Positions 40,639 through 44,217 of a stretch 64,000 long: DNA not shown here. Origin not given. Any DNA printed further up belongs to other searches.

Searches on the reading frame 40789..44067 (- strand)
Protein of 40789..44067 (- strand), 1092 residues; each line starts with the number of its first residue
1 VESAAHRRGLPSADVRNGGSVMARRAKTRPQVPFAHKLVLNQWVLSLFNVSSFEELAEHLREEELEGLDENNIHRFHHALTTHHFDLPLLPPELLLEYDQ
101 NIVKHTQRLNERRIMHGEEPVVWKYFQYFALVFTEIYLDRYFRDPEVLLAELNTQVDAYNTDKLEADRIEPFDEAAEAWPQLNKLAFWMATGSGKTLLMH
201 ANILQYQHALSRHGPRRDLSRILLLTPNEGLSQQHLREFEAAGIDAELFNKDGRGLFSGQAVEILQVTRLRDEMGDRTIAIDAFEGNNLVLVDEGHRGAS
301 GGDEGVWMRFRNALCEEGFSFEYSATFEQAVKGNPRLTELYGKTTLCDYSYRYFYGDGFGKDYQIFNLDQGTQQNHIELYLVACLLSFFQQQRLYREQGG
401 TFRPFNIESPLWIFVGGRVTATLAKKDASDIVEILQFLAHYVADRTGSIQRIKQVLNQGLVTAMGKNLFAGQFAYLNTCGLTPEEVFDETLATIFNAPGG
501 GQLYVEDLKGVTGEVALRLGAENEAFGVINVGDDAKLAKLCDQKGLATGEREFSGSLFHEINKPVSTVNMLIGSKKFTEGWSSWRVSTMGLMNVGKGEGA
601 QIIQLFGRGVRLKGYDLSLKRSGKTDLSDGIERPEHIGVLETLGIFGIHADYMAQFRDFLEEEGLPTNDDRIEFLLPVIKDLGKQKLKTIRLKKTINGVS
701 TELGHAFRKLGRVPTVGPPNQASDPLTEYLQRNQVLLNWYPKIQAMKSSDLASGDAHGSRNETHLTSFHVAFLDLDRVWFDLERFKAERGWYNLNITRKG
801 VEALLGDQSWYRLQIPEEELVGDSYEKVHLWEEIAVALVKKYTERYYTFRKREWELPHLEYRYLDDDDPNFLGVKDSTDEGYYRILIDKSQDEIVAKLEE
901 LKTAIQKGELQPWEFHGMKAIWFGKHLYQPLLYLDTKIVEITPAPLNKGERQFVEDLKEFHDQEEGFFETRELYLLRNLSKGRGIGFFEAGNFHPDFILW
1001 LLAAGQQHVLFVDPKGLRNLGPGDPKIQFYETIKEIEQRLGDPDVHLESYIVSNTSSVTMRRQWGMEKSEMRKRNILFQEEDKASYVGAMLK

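Call 6: search_protein_families(library=pfam, proteins=[window:40789-44067:-], max_evalue=0.1)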
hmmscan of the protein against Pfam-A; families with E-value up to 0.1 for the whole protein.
window:40789-44067:- (1092 aa): 3 families
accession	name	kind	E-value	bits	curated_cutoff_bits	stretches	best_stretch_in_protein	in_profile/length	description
PF04851.21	ResIII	-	4.1e-10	40.3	22.5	1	180-328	21-163/164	Type III restriction enzyme, res subunit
PF00270.35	DEAD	-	6.8e-06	26.4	26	1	184-328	16-161/167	DEAD/DEAH box helicase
PF18766.7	SWI2_SNF2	-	0.0004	20.5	26.7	1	187-302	23-134/221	SWI2/SNF2 ATPase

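Call 7: search_protein_families(library=ncbifam, proteins=[window:40789-44067:-], max_evalue=0.1)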
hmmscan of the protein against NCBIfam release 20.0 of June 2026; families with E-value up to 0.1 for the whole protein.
window:40789-44067:- (1092 aa): 2 families
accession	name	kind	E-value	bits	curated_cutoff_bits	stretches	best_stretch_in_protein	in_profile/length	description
NF046055.1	restr_BPTD_3080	equivalog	0.0019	16.2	800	1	174-228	144-199/970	BPTD_3080 family restriction endonuclease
NF046051.1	restrict_EcoAI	equivalog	0.095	11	550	0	183-308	178-295/768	EcoAI/FtnUII family type I restriction enzme subunit R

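Call 8: search_protein_families(library=padloc, proteins=[window:40789-44067:-], max_evalue=0.1)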
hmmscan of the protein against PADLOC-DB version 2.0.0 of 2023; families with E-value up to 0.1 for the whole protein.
window:40789-44067:- (1092 aa): 3 families
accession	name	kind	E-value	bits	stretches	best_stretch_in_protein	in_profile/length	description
PDLC03654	REase_III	-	5.9e-216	717.7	2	338-1088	375-1121/1154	Type III restriction enzyme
PDLC02707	PbeA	-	0.0035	14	1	173-248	258-327/672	PbeA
PDLC03651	REase_III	-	0.036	10.1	0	178-204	64-90/873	Type III restriction enzyme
